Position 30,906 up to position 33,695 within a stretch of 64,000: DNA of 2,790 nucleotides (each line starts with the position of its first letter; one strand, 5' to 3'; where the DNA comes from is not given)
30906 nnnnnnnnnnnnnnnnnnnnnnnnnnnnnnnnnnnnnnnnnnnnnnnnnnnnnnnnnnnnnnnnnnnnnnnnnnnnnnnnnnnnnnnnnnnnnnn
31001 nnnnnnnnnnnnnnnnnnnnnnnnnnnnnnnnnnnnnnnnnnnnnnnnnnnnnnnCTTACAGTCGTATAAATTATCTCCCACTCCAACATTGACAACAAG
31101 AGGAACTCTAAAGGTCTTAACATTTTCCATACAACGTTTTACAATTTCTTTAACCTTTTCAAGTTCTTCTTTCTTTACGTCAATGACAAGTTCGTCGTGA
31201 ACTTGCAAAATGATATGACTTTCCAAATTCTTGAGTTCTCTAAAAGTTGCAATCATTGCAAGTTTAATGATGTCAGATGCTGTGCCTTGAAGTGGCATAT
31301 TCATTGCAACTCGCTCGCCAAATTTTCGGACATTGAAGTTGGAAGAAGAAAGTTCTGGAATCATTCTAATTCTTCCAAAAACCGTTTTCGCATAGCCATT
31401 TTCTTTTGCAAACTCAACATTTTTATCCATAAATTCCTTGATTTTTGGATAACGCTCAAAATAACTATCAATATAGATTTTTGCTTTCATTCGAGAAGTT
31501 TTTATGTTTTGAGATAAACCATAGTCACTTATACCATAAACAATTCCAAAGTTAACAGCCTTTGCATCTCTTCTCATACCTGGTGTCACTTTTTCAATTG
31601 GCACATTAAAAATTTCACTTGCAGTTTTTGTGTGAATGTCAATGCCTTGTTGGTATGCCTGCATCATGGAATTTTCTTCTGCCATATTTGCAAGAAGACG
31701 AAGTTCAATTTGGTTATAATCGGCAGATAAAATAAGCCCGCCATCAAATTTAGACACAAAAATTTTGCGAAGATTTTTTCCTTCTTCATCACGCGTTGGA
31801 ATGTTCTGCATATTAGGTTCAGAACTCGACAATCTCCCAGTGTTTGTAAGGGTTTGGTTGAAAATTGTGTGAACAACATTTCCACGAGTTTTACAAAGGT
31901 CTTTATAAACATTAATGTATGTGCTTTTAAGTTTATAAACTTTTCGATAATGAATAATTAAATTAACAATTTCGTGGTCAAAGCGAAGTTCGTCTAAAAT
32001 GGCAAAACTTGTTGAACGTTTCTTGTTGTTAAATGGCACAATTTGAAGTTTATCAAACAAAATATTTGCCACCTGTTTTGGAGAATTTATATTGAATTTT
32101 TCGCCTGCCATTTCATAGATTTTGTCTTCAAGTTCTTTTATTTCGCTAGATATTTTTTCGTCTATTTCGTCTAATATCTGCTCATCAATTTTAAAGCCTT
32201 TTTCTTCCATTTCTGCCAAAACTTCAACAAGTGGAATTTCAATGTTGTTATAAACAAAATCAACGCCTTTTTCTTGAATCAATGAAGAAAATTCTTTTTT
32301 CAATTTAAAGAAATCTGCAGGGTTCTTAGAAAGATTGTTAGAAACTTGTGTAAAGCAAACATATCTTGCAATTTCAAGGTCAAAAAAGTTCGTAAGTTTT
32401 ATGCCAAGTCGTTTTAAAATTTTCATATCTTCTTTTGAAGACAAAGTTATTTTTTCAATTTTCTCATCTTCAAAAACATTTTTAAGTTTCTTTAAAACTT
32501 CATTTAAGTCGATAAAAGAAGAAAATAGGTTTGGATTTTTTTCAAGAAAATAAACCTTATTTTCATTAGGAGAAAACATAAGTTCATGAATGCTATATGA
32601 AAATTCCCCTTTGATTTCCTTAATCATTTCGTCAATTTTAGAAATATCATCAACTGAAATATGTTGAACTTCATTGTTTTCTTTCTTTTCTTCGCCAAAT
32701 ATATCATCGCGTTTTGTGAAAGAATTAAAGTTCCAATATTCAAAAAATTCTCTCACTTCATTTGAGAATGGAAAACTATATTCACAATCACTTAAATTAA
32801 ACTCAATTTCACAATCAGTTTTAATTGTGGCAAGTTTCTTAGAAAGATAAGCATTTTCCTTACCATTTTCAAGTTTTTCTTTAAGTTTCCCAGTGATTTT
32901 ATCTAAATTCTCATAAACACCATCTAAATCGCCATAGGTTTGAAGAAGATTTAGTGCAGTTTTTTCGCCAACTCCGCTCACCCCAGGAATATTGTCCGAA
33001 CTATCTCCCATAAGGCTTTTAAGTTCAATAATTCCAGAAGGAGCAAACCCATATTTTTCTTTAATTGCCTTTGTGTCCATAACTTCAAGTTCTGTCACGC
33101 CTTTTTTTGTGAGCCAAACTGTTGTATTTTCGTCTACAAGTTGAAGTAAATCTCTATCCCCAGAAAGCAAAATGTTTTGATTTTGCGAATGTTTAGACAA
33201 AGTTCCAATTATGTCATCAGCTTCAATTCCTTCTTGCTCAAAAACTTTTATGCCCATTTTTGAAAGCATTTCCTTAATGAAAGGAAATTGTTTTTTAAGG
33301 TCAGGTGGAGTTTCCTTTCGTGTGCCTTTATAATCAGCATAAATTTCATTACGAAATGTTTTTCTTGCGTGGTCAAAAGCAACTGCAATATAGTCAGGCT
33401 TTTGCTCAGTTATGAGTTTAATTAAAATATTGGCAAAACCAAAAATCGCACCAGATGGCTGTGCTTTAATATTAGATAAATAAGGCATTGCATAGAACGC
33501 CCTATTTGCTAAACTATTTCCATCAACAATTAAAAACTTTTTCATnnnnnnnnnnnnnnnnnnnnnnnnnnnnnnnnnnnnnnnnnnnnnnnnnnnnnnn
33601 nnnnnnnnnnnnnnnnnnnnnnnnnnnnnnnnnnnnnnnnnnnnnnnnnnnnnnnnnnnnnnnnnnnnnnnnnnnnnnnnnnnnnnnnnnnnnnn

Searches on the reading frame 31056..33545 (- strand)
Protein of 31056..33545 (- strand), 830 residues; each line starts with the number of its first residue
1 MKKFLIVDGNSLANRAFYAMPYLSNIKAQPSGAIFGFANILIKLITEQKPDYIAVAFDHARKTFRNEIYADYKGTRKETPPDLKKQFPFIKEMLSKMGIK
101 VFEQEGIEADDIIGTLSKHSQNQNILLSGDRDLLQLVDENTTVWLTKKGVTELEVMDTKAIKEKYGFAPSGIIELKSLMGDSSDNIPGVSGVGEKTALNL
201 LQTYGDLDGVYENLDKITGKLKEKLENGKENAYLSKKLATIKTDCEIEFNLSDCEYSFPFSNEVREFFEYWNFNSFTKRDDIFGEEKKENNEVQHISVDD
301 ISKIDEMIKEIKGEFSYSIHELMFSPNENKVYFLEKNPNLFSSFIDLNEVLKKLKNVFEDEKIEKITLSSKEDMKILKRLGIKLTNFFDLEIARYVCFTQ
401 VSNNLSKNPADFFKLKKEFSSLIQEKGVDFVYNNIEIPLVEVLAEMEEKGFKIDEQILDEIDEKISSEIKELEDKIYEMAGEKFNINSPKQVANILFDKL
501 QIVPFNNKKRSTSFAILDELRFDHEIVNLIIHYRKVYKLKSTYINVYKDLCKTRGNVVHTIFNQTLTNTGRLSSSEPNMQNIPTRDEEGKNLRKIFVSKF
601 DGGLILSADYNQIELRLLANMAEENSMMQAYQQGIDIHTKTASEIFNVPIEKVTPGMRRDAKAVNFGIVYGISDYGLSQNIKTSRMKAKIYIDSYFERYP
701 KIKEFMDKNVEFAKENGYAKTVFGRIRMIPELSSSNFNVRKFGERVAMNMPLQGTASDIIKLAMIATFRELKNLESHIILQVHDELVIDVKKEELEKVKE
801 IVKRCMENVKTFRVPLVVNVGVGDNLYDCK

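Call 57: search_protein_families(library=pfam, proteins=[window:31056-33545:-], max_evalue=0.001)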
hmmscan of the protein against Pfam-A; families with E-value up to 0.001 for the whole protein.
window:31056-33545:- (830 aa): 5 families
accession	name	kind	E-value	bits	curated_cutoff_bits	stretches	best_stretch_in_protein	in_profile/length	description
PF00476.26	DNA_pol_A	-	5.9e-146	486.7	34.3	1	456-827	2-380/381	DNA polymerase family A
PF02739.22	5_3_exonuc_N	-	5.8e-57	192.4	34.3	1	3-166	1-164/164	5'-3' exonuclease, N-terminal resolvase-like domain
PF01367.25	5_3_exonuc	-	4e-34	117.4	40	1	168-257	2-92/97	5'-3' exonuclease, C-terminal SAM fold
PF01612.26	DNA_pol_A_exo1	-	3.9e-10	40.3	23.6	1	348-426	61-141/173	3'-5' exonuclease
PF22619.2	DNA_polI_exo1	-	7.2e-05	23.1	27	1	352-404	38-91/140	DNA polymerase I, ribonuclease H-like domain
